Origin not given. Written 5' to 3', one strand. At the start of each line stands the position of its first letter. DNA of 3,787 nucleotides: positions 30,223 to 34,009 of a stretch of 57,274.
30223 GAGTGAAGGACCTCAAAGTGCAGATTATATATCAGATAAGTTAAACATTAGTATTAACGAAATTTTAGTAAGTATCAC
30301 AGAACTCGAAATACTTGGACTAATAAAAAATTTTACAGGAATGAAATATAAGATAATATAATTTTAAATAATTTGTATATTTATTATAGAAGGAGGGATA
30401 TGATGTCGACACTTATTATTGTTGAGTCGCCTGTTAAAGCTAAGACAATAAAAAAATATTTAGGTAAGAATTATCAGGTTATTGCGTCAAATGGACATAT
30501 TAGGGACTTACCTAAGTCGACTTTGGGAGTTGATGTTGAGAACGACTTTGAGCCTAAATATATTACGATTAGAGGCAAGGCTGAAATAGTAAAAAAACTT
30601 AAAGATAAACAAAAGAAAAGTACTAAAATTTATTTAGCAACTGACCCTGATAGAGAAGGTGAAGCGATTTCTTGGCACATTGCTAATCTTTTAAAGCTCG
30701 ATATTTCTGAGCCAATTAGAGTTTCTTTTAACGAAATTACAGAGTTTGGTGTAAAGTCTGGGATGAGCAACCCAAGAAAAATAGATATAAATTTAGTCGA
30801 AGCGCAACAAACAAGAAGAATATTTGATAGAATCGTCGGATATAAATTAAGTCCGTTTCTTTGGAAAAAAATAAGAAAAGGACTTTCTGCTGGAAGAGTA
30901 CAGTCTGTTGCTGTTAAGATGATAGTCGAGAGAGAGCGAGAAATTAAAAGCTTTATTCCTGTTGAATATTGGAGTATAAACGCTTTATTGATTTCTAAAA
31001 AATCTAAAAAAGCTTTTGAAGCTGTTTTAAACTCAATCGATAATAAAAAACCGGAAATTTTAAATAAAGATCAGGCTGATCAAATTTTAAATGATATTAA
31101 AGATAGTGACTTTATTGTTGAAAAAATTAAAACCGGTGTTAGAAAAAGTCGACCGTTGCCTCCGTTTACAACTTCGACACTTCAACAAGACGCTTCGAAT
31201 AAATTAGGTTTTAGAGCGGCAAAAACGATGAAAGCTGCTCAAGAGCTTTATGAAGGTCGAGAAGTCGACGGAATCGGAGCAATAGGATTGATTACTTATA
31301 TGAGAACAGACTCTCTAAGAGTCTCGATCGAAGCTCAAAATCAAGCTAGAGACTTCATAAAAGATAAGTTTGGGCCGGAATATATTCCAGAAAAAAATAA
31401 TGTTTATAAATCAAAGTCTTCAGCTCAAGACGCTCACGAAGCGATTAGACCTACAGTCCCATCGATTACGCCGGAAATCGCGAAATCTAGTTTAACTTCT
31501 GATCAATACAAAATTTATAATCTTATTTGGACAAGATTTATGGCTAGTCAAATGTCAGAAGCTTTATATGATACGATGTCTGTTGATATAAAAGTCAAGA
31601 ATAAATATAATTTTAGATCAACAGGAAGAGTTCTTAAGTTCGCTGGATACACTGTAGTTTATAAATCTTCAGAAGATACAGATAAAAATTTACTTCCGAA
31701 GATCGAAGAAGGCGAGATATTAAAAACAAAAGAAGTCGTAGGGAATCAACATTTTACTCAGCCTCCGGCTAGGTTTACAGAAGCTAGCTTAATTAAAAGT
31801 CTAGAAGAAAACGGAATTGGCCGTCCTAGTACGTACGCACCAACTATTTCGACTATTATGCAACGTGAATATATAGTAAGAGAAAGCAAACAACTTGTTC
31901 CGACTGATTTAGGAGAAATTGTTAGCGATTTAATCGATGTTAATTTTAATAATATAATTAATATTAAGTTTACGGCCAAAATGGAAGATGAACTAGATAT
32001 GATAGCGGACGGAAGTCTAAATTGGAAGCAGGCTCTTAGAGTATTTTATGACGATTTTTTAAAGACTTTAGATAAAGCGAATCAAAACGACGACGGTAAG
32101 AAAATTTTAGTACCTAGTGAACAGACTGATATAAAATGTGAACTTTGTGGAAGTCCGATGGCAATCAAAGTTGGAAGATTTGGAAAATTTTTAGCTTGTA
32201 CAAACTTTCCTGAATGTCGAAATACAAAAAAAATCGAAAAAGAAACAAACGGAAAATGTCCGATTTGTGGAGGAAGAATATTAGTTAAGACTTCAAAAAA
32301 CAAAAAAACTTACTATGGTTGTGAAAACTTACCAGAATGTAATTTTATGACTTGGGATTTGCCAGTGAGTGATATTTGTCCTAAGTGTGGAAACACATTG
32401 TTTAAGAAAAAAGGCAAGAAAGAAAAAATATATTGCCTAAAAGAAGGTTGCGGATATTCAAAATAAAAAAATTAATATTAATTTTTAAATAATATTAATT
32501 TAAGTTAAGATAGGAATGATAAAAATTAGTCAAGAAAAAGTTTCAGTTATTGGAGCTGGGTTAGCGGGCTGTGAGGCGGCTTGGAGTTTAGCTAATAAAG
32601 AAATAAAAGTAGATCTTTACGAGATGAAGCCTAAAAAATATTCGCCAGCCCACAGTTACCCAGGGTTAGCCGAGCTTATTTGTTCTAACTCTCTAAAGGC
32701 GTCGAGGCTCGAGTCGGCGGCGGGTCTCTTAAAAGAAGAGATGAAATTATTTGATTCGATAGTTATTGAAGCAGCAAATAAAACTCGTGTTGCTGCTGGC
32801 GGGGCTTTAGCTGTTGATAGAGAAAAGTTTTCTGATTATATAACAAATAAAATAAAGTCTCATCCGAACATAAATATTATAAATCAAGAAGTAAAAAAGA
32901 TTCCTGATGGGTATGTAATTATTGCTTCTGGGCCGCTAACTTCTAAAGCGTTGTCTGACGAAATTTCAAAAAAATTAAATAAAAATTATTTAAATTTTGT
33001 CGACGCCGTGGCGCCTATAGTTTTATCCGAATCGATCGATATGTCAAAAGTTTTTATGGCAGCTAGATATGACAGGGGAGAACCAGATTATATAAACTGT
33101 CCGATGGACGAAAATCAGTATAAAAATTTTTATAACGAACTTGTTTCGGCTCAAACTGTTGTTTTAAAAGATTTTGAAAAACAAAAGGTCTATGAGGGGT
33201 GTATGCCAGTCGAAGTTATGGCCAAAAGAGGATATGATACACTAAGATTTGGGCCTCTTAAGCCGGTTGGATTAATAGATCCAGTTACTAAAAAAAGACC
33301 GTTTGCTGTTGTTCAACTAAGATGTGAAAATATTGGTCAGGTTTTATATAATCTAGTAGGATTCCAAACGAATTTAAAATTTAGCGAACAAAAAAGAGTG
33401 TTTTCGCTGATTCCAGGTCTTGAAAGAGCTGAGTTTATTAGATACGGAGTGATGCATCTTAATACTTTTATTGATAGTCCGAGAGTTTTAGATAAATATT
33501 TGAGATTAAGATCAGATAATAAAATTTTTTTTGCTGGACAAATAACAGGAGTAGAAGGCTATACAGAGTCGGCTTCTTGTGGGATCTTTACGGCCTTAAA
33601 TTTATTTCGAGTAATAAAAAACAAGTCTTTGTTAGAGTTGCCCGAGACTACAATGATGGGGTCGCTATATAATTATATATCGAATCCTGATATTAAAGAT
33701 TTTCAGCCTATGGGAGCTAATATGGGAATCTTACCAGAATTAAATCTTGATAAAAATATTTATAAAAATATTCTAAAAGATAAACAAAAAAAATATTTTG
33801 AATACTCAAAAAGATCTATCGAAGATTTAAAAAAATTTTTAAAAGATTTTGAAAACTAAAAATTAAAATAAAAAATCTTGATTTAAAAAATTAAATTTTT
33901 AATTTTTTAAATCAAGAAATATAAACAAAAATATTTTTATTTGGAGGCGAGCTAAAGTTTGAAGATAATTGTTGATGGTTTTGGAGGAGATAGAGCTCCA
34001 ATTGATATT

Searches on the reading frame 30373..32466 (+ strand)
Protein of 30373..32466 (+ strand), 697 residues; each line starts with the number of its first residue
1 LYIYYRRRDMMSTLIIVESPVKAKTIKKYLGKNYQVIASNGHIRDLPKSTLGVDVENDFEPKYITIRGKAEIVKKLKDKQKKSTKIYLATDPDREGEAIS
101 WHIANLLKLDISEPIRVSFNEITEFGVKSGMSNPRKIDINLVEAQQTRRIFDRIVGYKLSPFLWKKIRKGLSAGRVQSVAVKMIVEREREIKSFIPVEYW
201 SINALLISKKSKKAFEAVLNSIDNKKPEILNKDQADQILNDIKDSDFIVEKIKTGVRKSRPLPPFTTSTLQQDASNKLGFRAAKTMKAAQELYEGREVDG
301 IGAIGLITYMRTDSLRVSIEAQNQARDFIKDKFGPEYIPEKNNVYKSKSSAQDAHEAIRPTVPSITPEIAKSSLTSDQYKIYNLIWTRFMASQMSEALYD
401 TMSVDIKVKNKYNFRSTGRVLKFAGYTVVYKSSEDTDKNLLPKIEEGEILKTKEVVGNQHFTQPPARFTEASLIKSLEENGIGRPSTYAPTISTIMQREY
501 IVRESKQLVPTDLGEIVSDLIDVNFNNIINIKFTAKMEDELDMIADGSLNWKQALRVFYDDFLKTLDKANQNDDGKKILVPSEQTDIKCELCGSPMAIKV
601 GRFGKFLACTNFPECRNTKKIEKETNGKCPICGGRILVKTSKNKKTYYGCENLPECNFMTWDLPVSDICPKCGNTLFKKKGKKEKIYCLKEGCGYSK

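Call 42: list_cluster_members(proteins=[window:30373-32466:+, window:36973-38637:+, window:44904-45749:+, window:41979-42773:-, window:6652-10218:+])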
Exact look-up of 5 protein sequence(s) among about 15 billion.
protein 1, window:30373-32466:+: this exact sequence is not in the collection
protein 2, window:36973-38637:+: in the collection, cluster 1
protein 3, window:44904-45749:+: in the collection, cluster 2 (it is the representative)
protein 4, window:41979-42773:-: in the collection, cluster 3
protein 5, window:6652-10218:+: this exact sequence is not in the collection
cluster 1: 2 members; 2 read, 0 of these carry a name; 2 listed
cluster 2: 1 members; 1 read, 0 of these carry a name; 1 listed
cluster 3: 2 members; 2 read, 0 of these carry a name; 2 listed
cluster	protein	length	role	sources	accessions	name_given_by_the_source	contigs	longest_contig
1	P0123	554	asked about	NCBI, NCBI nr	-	-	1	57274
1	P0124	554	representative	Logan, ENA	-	-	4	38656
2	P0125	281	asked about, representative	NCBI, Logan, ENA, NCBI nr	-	-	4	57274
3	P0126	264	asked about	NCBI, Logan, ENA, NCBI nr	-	-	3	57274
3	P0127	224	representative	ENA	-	-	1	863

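Call 73: search_protein_families(library=pfam, proteins=[window:30373-32466:+], max_evalue=1e-10)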
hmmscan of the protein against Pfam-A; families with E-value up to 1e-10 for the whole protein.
window:30373-32466:+ (697 aa): 3 families
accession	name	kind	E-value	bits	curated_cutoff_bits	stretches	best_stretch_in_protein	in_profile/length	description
PF01131.25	Topoisom_bac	-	4.3e-131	438.1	35.1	1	137-555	2-410/411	DNA topoisomerase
PF01396.24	Zn_ribbon_Top1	-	6.1e-28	96.8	32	1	587-623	2-38/39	Topoisomerase DNA binding C4 zinc finger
PF01751.28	Toprim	-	4.2e-24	85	23.1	1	13-122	1-96/96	Toprim domain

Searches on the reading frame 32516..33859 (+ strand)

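Call 73: search_protein_families(library=pfam, proteins=[window:32516-33859:+], max_evalue=1e-10)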
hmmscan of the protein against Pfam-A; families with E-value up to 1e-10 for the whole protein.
window:32516-33859:+ (447 aa): 1 family
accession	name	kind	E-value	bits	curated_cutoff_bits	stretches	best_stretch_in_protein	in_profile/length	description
PF01134.28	GIDA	-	3.2e-94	316.6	22.1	1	8-370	1-390/391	Glucose inhibited division protein A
